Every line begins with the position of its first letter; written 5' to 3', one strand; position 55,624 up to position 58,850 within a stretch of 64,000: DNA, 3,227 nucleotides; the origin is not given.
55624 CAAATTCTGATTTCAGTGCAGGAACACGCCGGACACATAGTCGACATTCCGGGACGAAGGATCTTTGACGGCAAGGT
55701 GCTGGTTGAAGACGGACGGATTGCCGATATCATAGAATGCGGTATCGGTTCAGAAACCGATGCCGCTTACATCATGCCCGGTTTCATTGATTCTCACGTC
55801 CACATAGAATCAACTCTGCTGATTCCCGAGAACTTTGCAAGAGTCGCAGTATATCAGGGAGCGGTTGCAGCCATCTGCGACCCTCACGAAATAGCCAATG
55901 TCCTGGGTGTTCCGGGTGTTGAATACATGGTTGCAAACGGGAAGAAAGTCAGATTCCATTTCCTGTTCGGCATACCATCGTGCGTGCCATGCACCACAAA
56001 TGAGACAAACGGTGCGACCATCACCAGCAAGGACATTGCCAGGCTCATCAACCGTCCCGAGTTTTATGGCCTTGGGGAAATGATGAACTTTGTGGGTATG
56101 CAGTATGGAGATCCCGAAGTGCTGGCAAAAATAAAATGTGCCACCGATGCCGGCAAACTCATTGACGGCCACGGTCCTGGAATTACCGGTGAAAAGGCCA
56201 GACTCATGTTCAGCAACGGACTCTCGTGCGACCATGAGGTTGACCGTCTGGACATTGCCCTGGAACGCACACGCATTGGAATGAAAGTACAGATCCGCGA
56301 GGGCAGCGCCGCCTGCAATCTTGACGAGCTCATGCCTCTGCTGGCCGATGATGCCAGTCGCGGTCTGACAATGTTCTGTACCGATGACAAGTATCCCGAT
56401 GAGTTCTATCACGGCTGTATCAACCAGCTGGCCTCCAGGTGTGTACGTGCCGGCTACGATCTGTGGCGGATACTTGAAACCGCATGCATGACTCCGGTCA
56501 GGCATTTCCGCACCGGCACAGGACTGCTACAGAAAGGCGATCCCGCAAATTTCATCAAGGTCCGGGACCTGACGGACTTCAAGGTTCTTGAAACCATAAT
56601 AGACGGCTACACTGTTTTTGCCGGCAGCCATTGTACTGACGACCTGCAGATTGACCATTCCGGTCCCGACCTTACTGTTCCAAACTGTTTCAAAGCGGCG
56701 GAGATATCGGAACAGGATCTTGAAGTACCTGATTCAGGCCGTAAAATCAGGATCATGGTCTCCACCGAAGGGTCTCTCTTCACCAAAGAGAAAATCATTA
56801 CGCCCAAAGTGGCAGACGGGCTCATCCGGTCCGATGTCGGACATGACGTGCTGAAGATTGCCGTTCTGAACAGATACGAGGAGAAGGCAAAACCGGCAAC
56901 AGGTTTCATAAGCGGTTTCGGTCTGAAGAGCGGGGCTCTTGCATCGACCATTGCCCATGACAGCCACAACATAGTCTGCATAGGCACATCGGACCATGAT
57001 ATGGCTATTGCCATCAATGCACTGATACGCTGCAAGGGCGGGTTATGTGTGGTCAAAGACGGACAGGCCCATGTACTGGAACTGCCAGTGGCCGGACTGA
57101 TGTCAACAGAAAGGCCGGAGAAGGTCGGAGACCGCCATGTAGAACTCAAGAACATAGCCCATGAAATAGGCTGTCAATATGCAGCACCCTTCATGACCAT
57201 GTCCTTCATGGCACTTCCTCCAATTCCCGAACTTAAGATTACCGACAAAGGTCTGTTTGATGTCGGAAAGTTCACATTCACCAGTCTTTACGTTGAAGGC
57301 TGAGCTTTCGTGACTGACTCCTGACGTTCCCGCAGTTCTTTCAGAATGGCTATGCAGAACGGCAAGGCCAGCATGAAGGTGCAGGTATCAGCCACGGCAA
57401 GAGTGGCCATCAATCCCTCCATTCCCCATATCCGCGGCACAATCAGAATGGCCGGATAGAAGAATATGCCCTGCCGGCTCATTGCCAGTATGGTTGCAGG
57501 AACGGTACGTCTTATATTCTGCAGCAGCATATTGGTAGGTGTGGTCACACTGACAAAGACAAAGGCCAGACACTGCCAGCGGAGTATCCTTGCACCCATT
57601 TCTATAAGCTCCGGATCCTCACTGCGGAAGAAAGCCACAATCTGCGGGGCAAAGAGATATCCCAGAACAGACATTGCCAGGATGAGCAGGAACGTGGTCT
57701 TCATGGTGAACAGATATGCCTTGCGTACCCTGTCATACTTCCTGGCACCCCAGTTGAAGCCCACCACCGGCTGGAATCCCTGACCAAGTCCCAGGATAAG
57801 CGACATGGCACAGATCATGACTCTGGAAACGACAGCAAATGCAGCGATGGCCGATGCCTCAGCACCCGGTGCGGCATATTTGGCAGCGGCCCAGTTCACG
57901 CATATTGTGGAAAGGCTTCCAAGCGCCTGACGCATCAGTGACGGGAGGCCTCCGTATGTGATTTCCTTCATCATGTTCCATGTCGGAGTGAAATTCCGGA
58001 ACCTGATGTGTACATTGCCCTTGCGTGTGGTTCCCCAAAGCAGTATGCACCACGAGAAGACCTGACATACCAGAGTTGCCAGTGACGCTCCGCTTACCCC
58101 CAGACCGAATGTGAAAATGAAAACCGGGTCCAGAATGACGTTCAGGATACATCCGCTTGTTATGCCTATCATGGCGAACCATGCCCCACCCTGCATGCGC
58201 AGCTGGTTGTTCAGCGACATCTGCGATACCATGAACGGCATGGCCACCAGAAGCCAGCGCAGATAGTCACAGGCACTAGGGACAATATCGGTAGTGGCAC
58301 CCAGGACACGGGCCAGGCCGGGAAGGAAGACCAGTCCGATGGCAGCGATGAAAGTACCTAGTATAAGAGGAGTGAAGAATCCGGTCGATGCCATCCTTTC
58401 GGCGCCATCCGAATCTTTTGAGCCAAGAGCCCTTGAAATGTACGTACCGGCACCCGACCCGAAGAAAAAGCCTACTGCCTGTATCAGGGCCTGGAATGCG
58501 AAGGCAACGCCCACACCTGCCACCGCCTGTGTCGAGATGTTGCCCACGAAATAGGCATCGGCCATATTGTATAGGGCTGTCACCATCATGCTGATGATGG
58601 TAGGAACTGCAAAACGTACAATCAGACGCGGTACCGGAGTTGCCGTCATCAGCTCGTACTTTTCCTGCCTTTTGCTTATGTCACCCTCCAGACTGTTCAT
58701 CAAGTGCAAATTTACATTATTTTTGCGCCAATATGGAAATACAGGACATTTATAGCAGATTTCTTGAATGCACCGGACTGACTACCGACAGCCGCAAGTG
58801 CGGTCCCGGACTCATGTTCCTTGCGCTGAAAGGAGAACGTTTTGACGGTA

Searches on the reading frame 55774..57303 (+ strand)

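Call 63: search_protein_families(library=pfam, proteins=[window:55774-57303:+], max_evalue=0.00001)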
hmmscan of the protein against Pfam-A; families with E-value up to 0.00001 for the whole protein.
window:55774-57303:+ (509 aa): 2 families
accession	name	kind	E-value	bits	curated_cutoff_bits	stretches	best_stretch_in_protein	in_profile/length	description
PF13382.11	Adenine_deam_C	-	1.9e-64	216.6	27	1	335-500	2-168/169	Adenine deaminase C-terminal domain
PF01979.26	Amidohydro_1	-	1.4e-20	74.3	25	1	1-280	3-344/345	Amidohydrolase family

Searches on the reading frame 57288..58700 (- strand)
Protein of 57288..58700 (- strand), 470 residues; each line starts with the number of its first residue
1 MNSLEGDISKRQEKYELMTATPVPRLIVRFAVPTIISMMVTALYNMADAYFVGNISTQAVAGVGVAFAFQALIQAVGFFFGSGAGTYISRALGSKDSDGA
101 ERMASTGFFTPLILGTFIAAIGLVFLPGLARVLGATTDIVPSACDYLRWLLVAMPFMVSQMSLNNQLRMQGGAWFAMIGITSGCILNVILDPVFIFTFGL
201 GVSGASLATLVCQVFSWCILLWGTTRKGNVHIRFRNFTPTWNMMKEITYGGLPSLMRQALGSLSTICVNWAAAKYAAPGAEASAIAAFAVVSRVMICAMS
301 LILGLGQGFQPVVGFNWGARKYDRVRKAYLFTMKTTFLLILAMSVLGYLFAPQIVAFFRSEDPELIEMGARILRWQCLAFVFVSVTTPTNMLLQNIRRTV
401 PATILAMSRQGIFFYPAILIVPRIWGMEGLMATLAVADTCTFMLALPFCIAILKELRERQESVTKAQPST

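Call 63: search_protein_families(library=pfam, proteins=[window:57288-58700:-], max_evalue=0.00001)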
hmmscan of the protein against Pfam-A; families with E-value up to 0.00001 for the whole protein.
window:57288-58700:- (470 aa): 1 family
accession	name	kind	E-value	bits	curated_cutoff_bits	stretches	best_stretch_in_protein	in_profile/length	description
PF01554.23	MatE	-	6.5e-47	159.7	24.9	2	33-193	1-161/161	MatE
